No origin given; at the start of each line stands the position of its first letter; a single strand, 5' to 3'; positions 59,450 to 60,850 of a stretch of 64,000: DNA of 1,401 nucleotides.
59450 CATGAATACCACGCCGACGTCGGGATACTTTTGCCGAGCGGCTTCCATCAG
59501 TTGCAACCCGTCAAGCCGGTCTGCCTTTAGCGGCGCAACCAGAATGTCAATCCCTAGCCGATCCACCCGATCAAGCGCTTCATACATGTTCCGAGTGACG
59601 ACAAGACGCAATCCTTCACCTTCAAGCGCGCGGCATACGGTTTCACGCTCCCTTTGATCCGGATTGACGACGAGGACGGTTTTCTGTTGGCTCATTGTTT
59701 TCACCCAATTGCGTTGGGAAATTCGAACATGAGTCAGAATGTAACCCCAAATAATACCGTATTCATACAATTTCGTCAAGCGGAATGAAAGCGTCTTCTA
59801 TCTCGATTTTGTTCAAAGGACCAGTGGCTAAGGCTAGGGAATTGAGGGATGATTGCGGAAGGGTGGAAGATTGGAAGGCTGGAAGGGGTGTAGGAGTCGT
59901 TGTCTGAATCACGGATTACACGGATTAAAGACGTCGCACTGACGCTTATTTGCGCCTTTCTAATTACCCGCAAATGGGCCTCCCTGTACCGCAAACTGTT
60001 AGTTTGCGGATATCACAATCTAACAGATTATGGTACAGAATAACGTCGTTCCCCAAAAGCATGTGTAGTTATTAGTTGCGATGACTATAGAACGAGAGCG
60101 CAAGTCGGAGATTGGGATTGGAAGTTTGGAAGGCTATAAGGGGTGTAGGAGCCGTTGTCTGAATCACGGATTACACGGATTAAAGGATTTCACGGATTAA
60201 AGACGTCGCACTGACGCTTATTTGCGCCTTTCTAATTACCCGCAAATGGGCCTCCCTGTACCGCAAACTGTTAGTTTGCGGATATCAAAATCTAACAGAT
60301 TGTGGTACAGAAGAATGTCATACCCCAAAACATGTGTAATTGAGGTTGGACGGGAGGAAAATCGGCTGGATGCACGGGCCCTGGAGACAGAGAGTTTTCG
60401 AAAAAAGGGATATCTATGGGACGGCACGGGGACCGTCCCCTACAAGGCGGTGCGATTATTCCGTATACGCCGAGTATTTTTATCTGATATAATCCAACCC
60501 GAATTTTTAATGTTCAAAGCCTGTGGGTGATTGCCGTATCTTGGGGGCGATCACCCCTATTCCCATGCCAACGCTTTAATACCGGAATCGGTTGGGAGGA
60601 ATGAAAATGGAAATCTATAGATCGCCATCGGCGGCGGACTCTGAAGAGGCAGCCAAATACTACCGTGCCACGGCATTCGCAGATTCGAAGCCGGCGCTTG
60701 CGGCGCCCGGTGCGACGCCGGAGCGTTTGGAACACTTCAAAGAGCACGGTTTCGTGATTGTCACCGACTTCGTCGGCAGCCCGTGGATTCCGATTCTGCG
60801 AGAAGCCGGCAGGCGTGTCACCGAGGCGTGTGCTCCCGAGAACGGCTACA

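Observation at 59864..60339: Pair of ~200-bp direct repeats carrying a 21-bp perfect palindrome, between the sigma-54 activator and the PhyH dioxygenase gene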

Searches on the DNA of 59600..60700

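Call 5: search_rna_families(source=window, start=59600, end=60700, threshold=evalue, max_evalue=10, show_alignments=3)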
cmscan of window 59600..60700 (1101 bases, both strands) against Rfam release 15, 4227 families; matches with E-value up to 10: 5.
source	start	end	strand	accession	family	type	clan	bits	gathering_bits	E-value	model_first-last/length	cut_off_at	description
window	60256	60310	-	RF03316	mir-1263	Gene; miRNA;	-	20.3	95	0.76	1-84/84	no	mir-1263 microRNA precursor family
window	59689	59735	+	RF00206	U54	Gene; snRNA; snoRNA; CD-box;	CL00008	16.2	40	9.8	1-81/81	no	Small nucleolar RNA U54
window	60361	60452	+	RF02151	MIMT1_1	Gene; lncRNA;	-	15.5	45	3.7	1-88/88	no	MER1 repeat containing imprinted transcript 1 conserved region 1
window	60251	60314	-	RF04040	mir-4866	Gene; miRNA;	-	15.5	100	8.5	1-82/82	no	mir-4866 microRNA precursor family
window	60103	60172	-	RF00097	snoR71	Gene; snRNA; snoRNA; CD-box;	-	14.8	40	9.1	1-107/107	no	Plant small nucleolar RNA R71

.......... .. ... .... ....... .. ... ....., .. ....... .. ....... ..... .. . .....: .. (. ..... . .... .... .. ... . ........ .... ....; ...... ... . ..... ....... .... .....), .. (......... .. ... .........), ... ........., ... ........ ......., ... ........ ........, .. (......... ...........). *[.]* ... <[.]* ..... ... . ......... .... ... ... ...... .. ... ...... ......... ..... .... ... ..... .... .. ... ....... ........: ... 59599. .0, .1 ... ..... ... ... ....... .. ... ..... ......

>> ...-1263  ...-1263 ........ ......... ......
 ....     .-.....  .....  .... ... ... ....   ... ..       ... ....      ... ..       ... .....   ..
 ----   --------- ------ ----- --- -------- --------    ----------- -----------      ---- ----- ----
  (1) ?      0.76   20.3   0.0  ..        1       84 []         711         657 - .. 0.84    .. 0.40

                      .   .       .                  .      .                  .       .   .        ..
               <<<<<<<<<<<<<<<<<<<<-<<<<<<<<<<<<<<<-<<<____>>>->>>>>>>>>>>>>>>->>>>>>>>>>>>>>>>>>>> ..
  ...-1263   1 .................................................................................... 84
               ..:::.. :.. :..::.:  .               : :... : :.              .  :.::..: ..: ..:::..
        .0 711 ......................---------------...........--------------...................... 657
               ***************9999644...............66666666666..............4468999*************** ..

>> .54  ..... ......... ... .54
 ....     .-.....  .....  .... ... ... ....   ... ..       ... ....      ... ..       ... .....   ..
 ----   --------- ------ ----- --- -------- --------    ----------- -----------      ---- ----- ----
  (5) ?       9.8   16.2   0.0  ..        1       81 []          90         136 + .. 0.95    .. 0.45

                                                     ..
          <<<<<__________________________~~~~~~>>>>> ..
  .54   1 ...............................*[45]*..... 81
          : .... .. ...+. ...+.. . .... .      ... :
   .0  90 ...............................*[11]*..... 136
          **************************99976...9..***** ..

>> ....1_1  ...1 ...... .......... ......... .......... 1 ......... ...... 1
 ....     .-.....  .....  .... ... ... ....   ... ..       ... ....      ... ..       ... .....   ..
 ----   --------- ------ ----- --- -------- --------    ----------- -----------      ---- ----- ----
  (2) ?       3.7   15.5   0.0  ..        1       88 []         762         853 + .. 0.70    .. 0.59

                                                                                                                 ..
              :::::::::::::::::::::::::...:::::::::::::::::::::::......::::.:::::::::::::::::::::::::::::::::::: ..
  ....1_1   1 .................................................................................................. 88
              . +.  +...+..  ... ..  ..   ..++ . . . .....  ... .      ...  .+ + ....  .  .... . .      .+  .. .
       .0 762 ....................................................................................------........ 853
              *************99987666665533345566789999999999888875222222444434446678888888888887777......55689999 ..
